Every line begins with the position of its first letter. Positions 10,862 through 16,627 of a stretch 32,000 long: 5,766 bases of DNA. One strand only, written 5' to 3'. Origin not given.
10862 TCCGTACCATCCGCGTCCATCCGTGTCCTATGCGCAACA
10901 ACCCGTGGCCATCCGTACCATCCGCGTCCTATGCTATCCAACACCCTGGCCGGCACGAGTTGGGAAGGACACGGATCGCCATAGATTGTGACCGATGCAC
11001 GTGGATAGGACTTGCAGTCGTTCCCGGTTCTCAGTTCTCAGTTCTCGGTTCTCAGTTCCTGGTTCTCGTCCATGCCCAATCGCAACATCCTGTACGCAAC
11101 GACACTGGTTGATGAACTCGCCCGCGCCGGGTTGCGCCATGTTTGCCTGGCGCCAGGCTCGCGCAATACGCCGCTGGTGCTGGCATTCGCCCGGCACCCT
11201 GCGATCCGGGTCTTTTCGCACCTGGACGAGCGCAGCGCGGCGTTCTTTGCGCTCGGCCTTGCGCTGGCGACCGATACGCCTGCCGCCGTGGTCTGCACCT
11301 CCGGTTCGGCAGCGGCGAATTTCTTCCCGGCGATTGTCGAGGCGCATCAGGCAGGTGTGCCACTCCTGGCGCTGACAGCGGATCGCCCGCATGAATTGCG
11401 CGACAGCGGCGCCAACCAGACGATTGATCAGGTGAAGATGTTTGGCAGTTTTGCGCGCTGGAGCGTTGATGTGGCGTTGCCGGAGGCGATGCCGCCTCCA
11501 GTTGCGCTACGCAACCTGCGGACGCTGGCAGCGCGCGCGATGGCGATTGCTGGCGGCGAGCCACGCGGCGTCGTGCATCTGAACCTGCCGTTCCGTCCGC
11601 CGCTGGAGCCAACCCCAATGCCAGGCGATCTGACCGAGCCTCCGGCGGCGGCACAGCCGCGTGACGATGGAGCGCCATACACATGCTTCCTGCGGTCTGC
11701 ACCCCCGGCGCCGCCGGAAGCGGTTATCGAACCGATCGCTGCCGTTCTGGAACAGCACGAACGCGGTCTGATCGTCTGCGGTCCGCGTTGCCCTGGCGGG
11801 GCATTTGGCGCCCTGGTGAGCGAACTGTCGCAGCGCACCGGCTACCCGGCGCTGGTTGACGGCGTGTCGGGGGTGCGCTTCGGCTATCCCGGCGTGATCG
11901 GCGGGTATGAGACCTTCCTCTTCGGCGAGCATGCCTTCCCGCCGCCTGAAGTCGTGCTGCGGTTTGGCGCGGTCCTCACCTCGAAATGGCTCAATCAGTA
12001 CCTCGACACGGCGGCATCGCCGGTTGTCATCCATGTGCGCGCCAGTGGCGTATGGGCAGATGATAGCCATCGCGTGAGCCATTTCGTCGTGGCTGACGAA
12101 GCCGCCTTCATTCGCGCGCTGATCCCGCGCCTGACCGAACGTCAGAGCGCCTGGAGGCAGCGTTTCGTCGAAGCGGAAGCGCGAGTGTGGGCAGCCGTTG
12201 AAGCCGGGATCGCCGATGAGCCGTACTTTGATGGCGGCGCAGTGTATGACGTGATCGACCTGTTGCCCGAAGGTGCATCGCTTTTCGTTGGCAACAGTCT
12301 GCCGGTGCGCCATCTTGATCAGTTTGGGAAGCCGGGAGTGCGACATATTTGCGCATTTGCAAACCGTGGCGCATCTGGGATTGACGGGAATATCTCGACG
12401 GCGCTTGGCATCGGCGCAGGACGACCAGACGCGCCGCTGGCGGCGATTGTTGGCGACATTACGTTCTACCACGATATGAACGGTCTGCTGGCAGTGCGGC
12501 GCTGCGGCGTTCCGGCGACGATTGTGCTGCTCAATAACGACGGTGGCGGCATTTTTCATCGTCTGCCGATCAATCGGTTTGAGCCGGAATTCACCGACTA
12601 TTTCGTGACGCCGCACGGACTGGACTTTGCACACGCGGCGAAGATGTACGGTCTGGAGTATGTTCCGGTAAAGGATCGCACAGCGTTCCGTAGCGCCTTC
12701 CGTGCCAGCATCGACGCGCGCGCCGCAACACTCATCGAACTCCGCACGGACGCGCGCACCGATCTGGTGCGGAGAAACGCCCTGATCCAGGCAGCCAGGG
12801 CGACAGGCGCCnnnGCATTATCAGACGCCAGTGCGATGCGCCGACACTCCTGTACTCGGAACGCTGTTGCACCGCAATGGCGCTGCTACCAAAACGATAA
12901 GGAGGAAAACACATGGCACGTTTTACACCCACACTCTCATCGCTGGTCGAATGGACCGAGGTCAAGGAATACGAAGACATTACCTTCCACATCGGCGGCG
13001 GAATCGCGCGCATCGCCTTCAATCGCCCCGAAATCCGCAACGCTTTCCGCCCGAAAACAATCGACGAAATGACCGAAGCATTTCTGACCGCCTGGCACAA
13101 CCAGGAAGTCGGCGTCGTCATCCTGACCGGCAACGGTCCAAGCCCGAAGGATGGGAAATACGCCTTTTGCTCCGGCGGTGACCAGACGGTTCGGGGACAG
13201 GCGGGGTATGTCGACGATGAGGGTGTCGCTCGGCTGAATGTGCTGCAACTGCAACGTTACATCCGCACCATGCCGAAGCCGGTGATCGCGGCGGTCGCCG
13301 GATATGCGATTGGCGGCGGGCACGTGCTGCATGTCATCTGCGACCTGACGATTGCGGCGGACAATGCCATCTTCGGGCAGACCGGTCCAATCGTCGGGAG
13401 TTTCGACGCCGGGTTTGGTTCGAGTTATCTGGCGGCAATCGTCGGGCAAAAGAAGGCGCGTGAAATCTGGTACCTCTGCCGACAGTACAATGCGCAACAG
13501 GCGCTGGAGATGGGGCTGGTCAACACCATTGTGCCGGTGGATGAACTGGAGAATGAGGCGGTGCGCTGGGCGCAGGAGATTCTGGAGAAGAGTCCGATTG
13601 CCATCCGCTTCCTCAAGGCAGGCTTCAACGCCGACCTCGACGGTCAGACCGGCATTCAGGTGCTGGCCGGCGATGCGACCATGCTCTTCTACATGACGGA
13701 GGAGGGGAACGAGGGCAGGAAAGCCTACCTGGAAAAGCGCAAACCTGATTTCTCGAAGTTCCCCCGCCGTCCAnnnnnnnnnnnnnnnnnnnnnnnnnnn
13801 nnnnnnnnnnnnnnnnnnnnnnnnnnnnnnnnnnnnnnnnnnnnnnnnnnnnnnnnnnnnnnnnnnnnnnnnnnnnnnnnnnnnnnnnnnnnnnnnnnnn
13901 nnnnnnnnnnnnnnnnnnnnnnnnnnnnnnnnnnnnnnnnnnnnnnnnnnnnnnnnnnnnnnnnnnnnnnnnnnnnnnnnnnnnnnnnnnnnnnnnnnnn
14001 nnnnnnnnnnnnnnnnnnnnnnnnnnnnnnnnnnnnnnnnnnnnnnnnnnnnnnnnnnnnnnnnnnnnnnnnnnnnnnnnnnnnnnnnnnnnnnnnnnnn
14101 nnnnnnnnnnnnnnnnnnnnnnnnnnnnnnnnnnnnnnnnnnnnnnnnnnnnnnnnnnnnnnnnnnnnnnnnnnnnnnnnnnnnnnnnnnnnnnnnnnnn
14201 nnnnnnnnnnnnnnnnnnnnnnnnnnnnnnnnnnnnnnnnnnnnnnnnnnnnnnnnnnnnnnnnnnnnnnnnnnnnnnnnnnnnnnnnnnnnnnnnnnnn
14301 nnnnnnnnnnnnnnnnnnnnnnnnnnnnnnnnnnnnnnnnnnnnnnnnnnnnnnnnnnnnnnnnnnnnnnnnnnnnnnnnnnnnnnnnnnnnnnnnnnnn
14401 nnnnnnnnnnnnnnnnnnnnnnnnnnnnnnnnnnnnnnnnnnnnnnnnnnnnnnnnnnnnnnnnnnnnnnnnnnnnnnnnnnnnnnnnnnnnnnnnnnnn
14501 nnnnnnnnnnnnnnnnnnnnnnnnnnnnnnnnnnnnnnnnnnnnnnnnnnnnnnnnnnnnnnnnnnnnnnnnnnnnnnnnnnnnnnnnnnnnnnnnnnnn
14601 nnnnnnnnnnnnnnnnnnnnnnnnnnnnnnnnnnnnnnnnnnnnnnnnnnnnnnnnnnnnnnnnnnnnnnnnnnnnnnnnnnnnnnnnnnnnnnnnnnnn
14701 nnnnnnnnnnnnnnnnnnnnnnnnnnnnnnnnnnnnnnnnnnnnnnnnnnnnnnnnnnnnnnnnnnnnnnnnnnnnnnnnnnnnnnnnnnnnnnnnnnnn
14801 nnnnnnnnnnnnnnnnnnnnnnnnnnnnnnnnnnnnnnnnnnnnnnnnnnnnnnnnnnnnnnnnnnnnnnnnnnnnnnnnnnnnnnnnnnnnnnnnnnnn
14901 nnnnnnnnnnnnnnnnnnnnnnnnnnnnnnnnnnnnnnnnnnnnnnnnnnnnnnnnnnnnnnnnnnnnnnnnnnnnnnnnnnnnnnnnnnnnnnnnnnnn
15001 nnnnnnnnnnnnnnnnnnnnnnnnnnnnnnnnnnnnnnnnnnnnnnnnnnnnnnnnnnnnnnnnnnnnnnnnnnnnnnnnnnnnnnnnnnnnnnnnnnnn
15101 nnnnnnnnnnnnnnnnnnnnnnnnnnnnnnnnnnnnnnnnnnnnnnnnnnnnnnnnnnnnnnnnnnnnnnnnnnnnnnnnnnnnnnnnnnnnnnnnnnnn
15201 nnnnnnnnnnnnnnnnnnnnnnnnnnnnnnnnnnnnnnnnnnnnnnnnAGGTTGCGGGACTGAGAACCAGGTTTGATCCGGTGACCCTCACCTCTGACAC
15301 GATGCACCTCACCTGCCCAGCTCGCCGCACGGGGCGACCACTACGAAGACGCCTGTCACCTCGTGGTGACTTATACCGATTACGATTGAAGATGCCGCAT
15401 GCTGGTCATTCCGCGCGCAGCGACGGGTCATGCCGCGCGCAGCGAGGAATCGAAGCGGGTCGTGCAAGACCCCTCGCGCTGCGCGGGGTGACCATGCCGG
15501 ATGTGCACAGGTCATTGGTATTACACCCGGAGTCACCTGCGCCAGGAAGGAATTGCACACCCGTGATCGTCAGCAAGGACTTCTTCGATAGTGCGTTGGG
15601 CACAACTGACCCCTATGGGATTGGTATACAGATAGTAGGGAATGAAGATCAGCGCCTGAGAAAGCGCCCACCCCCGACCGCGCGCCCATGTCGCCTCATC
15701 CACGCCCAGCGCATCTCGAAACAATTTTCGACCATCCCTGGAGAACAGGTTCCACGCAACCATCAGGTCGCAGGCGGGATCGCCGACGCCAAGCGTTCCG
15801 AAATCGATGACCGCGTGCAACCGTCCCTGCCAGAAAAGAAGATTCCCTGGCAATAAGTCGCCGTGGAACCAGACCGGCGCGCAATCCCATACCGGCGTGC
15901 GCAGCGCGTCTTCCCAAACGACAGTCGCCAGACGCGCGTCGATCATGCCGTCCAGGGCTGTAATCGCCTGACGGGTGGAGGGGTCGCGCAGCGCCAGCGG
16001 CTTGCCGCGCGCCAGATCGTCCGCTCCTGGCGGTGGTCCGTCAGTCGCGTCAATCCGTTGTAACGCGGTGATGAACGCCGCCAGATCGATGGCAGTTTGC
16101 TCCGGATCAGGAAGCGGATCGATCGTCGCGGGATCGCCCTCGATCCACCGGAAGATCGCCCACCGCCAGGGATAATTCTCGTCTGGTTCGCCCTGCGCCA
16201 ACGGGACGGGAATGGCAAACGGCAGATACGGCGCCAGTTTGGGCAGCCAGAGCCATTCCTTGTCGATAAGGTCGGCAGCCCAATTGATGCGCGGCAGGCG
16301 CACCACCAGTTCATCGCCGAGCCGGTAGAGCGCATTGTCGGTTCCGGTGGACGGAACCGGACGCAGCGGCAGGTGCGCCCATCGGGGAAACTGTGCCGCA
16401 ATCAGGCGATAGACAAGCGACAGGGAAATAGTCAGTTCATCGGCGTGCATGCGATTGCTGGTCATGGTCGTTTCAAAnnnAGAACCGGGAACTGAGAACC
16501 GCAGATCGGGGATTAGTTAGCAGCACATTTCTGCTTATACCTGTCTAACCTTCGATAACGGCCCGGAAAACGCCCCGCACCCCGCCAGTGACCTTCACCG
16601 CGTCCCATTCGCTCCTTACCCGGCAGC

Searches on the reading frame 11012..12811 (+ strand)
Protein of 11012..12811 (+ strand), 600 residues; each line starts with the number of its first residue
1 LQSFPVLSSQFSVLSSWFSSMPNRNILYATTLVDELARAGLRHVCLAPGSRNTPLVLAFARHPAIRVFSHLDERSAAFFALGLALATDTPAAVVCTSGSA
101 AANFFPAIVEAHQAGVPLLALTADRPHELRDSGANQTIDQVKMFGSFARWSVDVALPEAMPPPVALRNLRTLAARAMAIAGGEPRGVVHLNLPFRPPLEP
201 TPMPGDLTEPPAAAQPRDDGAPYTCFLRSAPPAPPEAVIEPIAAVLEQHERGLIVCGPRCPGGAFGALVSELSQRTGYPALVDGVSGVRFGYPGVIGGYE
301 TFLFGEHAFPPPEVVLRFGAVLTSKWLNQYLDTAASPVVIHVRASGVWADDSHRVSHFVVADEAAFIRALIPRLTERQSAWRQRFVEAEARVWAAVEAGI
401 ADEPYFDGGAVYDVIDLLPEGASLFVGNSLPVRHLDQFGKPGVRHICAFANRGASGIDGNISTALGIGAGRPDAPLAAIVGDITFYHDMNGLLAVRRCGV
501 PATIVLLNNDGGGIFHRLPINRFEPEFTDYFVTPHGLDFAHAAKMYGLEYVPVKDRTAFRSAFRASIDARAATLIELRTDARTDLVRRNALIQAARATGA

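Call 9: search_protein_families(library=pfam, proteins=[window:11012-12811:+])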
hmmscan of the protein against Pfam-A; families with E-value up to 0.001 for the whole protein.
window:11012-12811:+ (600 aa): 3 families
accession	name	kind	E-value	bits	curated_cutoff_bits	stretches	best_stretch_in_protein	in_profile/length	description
PF02776.23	TPP_enzyme_N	-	6.5e-26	90.9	26.8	1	29-143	4-119/119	Thiamine pyrophosphate enzyme, N-terminal TPP binding domain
PF02775.26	TPP_enzyme_C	-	1.4e-12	48.1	21.9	1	459-576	32-150/151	Thiamine pyrophosphate enzyme, C-terminal TPP binding domain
PF16582.11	TPP_enzyme_M_2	-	8.1e-10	39.2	30.1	1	248-426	37-208/208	Middle domain of thiamine pyrophosphate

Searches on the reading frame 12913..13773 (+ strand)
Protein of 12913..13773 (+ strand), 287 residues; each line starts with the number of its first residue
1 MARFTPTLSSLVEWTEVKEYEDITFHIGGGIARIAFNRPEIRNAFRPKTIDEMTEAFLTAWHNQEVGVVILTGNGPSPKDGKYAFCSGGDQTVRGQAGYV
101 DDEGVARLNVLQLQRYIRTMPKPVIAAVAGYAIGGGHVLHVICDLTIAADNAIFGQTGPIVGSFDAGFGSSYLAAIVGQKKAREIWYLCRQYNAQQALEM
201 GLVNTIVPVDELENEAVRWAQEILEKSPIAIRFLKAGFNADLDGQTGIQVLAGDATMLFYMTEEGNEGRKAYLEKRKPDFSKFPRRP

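Call 41: find_encoding_contigs(protein=window:12913-13773:+, flank=10000, max_places=8)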
Protein window:12913-13773:+ (287 aa): 22 contigs read that carry it; 8 places shown.
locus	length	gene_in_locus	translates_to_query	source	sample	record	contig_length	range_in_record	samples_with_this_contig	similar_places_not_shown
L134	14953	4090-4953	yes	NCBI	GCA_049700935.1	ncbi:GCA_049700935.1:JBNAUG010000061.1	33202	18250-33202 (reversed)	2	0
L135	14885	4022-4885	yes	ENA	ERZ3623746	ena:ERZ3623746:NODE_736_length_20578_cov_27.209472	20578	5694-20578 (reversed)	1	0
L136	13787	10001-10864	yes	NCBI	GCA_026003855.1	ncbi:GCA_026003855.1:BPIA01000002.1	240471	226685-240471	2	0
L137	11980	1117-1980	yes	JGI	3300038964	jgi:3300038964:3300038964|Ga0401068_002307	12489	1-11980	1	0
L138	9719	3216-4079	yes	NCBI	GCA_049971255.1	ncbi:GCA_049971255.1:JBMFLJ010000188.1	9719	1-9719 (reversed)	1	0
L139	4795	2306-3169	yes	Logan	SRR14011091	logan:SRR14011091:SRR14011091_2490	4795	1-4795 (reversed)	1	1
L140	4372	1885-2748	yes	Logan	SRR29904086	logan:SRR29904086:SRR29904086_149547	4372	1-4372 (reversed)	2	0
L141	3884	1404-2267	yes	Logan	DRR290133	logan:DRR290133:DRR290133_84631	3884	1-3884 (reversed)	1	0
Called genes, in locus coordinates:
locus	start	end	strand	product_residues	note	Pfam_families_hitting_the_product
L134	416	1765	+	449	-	PF00425:Chorismate_bind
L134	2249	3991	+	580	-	PF02776:TPP_enzyme_N, PF16582:TPP_enzyme_M_2, PF02775:TPP_enzyme_C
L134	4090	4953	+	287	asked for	PF00378:ECH_1, PF16113:ECH_2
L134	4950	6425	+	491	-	PF00501:AMP-binding, PF13193:AMP-binding_C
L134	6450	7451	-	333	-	PF01636:APH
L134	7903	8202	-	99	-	-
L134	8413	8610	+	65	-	-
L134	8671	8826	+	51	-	-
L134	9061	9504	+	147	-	PF22765:DUF7010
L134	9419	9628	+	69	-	PF22765:DUF7010 (weak)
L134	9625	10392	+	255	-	PF01048:PNP_UDP_1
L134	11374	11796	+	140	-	PF13191:AAA_16 (weak), PF13401:AAA_22 (weak)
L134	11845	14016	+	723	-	PF25873:WHD_MalT, PF17874:TPR_MalT, PF08281:Sigma70_r4_2, PF00196:GerE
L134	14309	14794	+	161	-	PF01797:Y1_Tnp (faint)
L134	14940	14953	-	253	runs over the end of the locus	PF02517:Rce1-like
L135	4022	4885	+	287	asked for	PF00378:ECH_1, PF16113:ECH_2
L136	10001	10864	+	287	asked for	PF00378:ECH_1, PF16113:ECH_2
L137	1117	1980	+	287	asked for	PF00378:ECH_1, PF16113:ECH_2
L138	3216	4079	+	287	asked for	PF00378:ECH_1, PF16113:ECH_2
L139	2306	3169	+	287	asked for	PF00378:ECH_1, PF16113:ECH_2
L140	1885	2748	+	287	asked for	PF00378:ECH_1, PF16113:ECH_2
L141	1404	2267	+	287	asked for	PF00378:ECH_1, PF16113:ECH_2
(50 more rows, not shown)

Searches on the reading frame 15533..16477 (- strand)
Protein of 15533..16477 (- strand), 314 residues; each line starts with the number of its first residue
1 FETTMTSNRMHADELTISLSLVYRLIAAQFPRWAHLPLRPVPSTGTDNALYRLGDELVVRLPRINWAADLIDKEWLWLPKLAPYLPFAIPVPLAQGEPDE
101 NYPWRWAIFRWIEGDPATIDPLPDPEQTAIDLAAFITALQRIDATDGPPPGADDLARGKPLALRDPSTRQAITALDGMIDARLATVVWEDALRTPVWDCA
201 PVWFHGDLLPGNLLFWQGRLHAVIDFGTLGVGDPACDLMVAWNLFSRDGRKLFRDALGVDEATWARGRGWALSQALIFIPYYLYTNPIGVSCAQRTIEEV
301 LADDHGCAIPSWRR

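Call 20: search_protein_families(library=pfam, proteins=[window:15533-16477:-])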
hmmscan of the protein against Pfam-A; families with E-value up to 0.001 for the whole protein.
window:15533-16477:- (314 aa): 1 family
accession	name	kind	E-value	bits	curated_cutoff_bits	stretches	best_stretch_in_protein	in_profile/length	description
PF01636.29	APH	-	1.7e-36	126.7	23.2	1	43-270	6-239/239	Phosphotransferase enzyme family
